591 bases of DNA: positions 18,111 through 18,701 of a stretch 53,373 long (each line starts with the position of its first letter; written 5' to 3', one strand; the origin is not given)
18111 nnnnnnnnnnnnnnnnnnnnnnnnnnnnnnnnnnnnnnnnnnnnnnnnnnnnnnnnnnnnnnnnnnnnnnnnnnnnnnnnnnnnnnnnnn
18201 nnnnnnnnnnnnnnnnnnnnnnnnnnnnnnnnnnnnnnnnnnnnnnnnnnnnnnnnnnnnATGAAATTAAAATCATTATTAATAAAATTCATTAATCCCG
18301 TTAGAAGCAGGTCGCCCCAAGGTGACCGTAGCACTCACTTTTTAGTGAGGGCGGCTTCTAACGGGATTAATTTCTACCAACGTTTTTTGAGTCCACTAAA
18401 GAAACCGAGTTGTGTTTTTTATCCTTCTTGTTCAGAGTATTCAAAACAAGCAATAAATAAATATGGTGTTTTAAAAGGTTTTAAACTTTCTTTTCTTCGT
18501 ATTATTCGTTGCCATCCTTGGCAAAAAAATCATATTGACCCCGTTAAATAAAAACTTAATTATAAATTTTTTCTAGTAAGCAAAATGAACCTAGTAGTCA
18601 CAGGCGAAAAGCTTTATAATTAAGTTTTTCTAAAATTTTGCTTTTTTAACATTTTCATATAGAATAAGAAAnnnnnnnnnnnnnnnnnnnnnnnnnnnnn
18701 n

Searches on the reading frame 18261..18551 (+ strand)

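Call 94: search_protein_families(library=pfam, proteins=[window:18261-18551:+], max_evalue=0.0001)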
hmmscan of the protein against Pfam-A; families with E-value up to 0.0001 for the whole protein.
window:18261-18551:+ (96 aa): 1 family
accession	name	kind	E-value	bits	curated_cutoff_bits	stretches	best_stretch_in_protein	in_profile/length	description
PF01809.23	YidD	-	1.9e-26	92.1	27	1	34-95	6-67/67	Putative membrane protein insertion efficiency factor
